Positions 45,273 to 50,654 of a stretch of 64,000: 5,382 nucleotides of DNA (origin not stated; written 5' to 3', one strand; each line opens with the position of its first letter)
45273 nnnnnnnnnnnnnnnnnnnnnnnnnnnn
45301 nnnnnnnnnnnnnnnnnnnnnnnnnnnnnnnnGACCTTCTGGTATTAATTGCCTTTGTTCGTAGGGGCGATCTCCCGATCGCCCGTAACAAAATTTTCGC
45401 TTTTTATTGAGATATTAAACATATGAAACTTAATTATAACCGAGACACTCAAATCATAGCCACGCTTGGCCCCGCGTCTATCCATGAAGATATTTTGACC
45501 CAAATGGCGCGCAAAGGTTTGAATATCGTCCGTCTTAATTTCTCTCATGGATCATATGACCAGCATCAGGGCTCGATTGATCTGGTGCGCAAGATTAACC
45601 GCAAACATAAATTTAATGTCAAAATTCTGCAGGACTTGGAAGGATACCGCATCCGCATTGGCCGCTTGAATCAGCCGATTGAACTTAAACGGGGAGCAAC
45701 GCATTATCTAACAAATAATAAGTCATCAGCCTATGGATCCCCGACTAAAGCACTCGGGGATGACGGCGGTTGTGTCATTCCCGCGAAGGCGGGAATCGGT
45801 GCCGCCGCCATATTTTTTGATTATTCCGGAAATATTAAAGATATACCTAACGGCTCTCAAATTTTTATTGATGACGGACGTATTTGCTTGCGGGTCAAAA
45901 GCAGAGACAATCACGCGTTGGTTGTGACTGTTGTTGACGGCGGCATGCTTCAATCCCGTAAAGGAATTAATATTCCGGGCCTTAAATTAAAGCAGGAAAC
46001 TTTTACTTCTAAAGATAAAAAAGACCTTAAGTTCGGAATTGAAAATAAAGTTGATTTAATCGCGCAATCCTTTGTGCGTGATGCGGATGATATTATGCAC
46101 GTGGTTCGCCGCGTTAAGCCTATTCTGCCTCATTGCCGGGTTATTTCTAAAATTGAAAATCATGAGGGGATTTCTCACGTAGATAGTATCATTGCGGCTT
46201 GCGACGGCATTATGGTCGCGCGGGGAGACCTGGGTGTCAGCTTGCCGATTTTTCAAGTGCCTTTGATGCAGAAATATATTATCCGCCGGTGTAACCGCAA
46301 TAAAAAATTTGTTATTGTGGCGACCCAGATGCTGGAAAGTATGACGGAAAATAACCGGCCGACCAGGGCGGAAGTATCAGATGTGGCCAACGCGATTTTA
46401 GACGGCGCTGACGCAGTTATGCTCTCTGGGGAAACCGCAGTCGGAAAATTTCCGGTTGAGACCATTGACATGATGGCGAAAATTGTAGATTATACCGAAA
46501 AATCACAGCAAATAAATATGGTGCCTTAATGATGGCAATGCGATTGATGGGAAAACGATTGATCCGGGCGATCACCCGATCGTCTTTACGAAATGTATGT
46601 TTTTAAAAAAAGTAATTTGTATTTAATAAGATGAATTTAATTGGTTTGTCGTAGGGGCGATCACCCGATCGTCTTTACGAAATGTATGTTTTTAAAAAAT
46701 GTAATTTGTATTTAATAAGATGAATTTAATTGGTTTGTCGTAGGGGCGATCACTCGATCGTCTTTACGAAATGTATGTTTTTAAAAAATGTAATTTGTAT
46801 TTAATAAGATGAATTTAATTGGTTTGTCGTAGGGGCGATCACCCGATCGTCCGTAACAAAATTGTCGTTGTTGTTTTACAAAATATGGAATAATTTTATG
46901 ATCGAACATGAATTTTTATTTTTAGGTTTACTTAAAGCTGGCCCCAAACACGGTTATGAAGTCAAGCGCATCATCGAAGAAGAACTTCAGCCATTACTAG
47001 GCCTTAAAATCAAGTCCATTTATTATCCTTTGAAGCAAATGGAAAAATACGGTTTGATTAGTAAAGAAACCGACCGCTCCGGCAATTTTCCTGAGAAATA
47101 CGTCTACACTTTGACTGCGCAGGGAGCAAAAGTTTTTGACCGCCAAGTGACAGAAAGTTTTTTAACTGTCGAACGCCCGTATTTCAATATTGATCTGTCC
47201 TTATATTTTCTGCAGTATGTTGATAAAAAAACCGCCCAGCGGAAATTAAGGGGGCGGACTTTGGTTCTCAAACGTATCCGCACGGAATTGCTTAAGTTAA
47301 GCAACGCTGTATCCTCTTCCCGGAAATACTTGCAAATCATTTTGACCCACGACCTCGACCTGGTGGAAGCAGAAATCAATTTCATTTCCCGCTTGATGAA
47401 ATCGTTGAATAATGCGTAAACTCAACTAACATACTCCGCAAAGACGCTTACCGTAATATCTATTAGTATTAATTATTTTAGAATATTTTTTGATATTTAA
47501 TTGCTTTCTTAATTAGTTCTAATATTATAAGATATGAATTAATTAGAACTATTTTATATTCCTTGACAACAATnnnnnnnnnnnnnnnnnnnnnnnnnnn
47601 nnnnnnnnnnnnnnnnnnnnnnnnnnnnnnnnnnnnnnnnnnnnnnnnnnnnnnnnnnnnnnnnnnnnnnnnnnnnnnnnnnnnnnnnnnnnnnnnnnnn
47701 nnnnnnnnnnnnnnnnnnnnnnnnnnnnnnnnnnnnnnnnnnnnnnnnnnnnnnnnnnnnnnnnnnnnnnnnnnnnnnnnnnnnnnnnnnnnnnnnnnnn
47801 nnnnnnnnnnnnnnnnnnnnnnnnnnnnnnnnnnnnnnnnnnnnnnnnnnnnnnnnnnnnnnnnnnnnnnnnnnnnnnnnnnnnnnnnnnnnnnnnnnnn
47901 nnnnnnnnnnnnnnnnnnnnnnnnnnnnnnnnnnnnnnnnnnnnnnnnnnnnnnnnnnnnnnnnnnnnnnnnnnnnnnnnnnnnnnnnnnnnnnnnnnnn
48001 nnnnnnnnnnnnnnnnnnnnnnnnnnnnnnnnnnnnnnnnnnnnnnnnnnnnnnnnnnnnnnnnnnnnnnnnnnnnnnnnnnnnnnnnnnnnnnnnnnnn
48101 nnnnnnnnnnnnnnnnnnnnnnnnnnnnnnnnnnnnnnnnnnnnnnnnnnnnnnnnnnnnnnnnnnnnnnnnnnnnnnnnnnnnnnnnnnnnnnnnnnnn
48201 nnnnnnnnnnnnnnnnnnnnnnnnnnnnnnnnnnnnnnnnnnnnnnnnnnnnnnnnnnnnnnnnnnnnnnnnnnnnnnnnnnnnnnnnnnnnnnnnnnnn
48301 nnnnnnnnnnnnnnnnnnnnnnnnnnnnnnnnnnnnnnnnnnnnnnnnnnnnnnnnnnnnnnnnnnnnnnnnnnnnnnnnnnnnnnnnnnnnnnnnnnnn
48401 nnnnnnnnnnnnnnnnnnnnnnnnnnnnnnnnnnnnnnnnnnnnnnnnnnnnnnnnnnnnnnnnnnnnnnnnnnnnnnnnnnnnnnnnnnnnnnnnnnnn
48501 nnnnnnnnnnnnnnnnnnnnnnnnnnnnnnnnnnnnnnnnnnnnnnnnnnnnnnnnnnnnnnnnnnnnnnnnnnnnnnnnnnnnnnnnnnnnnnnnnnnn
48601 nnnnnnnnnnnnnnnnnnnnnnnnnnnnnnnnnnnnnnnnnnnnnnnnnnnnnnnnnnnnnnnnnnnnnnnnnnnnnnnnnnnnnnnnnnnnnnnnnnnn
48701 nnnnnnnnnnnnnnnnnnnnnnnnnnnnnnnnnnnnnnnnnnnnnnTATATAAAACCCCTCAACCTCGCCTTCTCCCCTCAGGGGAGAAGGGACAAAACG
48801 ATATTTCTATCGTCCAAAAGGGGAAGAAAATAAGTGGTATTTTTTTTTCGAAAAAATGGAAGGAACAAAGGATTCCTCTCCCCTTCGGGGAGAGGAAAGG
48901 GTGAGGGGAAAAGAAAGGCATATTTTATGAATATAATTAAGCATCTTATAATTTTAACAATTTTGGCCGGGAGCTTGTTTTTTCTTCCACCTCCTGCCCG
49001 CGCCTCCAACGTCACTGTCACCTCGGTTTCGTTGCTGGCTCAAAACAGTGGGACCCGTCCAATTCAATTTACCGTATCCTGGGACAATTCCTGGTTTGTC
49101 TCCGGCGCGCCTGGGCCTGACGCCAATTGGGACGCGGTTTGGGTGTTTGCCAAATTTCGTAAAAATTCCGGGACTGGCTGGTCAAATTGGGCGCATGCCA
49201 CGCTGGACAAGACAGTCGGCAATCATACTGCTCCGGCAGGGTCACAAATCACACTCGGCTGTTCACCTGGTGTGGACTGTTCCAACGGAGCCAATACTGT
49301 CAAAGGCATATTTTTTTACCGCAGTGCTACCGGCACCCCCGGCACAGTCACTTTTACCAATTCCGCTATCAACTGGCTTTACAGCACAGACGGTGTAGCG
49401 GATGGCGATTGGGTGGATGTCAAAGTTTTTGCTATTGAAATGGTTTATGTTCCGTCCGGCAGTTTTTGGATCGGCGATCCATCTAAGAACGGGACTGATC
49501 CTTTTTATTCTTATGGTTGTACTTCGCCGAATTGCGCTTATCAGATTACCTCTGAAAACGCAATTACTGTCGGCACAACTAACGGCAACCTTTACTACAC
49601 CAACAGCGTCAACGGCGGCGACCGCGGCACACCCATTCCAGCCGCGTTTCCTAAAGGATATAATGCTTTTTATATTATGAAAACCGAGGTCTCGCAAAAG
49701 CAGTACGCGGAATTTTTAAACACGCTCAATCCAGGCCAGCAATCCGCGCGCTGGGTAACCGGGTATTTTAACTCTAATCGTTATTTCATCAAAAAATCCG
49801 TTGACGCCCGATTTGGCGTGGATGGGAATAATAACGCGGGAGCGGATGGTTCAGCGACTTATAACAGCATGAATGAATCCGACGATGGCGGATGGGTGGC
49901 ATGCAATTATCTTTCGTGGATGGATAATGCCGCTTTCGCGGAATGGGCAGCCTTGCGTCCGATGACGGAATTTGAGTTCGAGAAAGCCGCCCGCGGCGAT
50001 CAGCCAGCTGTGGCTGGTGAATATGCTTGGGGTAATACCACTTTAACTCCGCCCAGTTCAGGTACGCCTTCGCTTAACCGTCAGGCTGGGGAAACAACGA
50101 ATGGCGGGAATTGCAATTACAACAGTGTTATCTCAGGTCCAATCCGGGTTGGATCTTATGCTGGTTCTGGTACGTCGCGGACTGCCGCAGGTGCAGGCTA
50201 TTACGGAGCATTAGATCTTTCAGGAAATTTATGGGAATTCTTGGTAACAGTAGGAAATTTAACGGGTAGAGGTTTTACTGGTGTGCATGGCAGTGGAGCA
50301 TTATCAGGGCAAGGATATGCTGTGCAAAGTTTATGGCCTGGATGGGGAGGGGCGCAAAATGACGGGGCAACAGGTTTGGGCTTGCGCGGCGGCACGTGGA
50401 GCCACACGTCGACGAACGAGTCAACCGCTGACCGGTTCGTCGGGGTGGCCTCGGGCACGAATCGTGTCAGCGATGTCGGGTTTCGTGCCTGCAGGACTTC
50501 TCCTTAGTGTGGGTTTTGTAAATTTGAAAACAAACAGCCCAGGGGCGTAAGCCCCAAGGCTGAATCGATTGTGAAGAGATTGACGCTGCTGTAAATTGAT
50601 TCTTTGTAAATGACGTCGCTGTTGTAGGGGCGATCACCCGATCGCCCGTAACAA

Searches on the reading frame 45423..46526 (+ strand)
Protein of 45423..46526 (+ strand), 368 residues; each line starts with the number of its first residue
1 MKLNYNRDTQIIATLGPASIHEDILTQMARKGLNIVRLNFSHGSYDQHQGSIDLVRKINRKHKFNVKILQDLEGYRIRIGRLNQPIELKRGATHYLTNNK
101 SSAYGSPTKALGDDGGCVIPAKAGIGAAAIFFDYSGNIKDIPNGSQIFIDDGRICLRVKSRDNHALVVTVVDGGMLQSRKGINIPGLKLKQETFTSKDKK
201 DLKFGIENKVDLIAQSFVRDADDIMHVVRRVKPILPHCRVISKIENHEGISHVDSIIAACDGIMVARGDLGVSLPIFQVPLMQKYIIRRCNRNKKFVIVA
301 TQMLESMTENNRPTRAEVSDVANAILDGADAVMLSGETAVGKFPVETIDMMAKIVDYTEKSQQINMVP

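Call 68: search_protein_families(library=pfam, proteins=[window:45423-46526:+], max_evalue=0.0001)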
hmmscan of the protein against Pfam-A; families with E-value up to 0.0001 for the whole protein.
window:45423-46526:+ (368 aa): 1 family
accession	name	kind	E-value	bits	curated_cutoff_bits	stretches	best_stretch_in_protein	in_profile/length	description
PF00224.27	PK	-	1.3e-109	366.7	30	2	128-348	107-328/328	Pyruvate kinase, barrel domain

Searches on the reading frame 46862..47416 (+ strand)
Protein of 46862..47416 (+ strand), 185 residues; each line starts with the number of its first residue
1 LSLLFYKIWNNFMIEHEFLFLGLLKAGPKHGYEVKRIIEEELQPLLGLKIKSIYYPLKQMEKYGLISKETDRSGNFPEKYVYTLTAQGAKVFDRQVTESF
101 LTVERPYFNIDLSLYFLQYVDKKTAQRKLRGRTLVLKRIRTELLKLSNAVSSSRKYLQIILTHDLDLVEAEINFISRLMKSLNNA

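Call 68: search_protein_families(library=pfam, proteins=[window:46862-47416:+], max_evalue=0.0001)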
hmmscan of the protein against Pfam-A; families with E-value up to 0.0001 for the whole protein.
window:46862-47416:+ (185 aa): 1 family
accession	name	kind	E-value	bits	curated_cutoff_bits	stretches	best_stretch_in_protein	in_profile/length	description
PF03551.20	PadR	-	1.4e-12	47.9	27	1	21-92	2-73/75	Transcriptional regulator PadR-like family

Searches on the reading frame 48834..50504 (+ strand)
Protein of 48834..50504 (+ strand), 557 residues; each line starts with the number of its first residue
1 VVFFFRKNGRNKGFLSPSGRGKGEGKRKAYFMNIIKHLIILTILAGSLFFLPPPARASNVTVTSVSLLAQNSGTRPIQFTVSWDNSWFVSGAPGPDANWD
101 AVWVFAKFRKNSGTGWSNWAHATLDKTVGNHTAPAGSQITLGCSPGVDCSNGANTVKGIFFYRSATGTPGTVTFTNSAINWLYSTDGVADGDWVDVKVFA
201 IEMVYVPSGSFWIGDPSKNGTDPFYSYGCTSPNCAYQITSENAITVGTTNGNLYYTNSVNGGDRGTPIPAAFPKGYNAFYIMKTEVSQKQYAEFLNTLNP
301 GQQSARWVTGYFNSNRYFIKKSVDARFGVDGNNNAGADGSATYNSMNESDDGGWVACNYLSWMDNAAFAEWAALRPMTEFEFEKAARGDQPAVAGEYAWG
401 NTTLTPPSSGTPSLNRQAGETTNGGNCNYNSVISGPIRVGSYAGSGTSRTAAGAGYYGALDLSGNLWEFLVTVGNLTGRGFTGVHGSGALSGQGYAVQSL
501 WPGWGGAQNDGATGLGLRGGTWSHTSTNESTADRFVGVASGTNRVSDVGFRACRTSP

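Call 68: search_protein_families(library=pfam, proteins=[window:48834-50504:+], max_evalue=0.0001)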
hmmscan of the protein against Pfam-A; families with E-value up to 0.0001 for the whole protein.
window:48834-50504:+ (557 aa): 1 family
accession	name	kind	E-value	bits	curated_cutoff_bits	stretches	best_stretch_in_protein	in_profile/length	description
PF03781.23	FGE-sulfatase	-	9e-16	58.7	23.3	1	276-552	34-253/255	Sulfatase-modifying factor enzyme 1-like domain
